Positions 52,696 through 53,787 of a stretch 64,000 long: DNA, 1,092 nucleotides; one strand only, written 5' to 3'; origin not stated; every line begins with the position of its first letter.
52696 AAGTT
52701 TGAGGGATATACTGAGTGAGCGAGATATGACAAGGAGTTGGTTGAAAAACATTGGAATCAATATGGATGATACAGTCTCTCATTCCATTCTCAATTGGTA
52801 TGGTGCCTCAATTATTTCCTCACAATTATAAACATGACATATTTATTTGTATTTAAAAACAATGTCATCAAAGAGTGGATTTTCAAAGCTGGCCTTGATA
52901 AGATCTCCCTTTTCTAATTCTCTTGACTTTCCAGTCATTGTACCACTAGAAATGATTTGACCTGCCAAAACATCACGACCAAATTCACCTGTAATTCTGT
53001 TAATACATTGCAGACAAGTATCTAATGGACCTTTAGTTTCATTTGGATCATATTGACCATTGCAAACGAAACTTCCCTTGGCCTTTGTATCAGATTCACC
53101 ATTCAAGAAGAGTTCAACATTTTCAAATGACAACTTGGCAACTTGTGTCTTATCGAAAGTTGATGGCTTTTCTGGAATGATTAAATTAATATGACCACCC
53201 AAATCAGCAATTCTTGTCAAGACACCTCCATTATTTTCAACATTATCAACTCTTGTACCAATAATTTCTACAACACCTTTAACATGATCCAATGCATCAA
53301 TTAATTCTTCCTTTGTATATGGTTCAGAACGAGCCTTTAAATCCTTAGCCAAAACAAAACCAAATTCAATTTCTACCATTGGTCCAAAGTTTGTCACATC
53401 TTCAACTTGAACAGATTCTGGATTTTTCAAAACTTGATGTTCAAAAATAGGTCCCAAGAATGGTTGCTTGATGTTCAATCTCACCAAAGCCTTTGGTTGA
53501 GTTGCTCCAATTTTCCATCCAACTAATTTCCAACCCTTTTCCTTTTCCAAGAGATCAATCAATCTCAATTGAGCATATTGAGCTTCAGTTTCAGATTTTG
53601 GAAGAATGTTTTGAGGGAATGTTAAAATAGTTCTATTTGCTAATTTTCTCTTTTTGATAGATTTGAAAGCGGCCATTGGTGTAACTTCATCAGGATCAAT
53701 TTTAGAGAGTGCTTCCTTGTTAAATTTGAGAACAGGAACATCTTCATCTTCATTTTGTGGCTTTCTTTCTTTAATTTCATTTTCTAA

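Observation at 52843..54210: Bacterial-type MhpD/HpcG hydratase domain with a eukaryotic N-terminal extension and mitochondrial-like presequence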

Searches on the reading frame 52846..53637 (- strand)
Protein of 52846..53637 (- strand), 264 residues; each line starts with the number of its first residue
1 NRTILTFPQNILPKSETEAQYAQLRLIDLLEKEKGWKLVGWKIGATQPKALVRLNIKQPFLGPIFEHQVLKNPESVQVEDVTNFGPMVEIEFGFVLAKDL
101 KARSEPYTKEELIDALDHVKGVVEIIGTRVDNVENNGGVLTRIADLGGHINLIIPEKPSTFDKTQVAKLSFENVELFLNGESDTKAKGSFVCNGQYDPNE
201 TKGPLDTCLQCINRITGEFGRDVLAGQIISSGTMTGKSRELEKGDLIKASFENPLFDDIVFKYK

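Call 53: search_solved_structures(query=A3, max_evalue=10)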
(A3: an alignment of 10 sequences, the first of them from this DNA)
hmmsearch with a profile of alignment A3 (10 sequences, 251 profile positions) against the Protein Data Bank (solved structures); distinct sequences matched with E-value up to 10: 16.
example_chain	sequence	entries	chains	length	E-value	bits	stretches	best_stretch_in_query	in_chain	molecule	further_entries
1sv6_A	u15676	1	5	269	1.3e-37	132.9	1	17-249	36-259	2-keto-4-pentenoate hydratase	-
2wqt_A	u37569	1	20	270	1.3e-37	132.9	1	17-249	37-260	2-KETO-4-PENTENOATE HYDRATASE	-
2eb4_A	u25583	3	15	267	2.4e-33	119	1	15-249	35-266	2-oxo-hept-3-ene-1,7-dioate hydratase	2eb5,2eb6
8ih6_A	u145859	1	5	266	7.5e-30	107.5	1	17-247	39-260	2-oxopent-4-enoate hydratase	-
5d2f_A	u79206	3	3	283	1e-28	103.8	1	15-249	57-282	4-oxalocrotonate decarboxylase NahK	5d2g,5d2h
5d2i_A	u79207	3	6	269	1.2e-28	103.5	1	15-249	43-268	4-oxalocrotonate decarboxylase NahK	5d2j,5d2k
8ih6_F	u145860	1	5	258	9.9e-20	74.4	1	15-250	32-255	4-oxalocrotonate decarboxylase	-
1nkq_A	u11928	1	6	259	3.8e-07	33.1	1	84-237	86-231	Hypothetical 28.8 kDa protein in PSD1-SKO1 intergenic region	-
1nr9_A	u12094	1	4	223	0.0064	19.3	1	85-241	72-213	Protein YCGM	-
6fog_A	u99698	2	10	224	0.034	16.9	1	197-250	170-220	Acylpyruvase FAHD1, mitochondrial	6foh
1saw_A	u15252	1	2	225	0.034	16.9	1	197-250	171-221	hypothetical protein FLJ36880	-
3v77_A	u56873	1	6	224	0.059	16.1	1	85-239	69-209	Putative fumarylacetoacetate isomerase/hydrolase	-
6sbi_A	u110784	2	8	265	0.24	14.1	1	199-249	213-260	Acylpyruvase FAHD1, mitochondrial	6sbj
4maq_A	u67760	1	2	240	0.69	12.6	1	184-241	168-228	Putative fumarylpyruvate hydrolase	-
1nhy_A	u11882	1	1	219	1.2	11.9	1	79-142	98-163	Elongation factor 1-gamma 1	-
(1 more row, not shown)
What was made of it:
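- On MhpD/HpcG/4-OD branch: Profile vs PDB: 104-133 bits against at most 33 bits for other branches (call 53).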

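Call 55: find_related_loci(query=A4, collection=genome_contigs, flank=6000)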
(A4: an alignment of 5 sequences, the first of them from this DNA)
Query A4 (264 aa) in genome_contigs; peptide patterns used: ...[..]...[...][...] (x = any residue, [..] = any of these).
68 stretches matched a pattern; 62 encode a relative of the query (tblastn E <= 1e-3); 61 distinct loci.
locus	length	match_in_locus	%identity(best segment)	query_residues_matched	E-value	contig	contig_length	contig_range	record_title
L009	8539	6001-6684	29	4-251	8e-23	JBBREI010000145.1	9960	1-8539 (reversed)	MAG: Burkholderiales bacterium isolate Co_metawrap_2495 Cmw_2495_k141_5069660_length_9960_cov_8.9967, whole genome shotg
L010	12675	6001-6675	28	7-253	2e-22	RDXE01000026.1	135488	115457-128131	MAG: Alphaproteobacteria bacterium isolate PH2015_14S_64_13 PH2015_14S_scaffold_2, whole genome shotgun sequence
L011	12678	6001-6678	28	6-251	3e-22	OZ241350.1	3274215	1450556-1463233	MAG: Alphaproteobacteria bacterium isolate 81bb0e76-f755-4ee3-a3aa-f420175a6091 genome assembly, chromosome: 1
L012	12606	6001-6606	30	34-251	3e-21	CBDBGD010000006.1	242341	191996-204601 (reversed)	MAG: Dehalococcoidia bacterium isolate 071da621-6304-4d5e-9b44-e96b0957c40d genome assembly, contig: contig_6, whole gen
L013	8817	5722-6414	27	1-251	7e-21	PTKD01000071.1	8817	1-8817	MAG: Alphaproteobacteria bacterium MarineAlpha9_Bin7 CFH37_71, whole genome shotgun sequence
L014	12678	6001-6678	26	4-249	2e-20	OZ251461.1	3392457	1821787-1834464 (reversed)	MAG: Alphaproteobacteria bacterium isolate 0a54264b-14c4-4083-851b-1bee40580e2c genome assembly, chromosome: 1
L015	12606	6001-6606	29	34-251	2e-20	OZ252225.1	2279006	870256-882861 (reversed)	MAG: Dehalococcoidia bacterium isolate 34f50415-d94a-410d-b1e5-f9bc9e389886 genome assembly, chromosome: 1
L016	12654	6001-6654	27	8-251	4e-20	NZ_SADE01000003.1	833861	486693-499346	Hwanghaeella grinnelliae strain Gri0909 Gri0909_3, whole genome shotgun sequence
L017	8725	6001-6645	28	1-236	2e-19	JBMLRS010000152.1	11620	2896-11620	MAG: Elsteraceae bacterium isolate LE_400138 NODE_8210_length_11620_cov_4.160657, whole genome shotgun sequence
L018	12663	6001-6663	32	15-251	3e-19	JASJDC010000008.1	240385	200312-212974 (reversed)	MAG: Alphaproteobacteria bacterium isolate MO_167.B55 MO_167.c_10, whole genome shotgun sequence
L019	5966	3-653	27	17-253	3e-19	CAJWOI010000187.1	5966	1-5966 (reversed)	MAG TPA_asm: uncultured Alphaproteobacteria bacterium isolate ERR599062_bin.76_MetaBAT_v2.12.1_MAG genome assembly, cont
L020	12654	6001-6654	28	8-251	2e-18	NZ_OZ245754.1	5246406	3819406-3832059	MAG: Hwanghaeella sp. isolate 9d4bd5e5-7ca4-4b37-8c68-d55d091dd460 chromosome 1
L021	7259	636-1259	28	3-236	1e-17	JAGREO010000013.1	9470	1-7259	MAG: Geminicoccaceae bacterium isolate HKST-UBA13 2008_6337, whole genome shotgun sequence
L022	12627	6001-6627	29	35-263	1e-17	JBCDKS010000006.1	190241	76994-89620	MAG: Pseudomonadota bacterium isolate P01_H01_bin.66 k141_3141443_length_190241_cov_25.3355, whole genome shotgun sequen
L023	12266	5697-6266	27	29-234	2e-17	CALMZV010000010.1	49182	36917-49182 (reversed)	MAG TPA_asm: uncultured Methylocystaceae bacterium isolate SRR8859111_bin.115_CONCOCT_v1.1_MAG genome assembly, contig:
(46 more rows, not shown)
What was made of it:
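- Tried and rejected: The second used the narrow pattern GWK[IV]GAT[QND][PDA], so its taxonomic make-up is biased (call 55).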
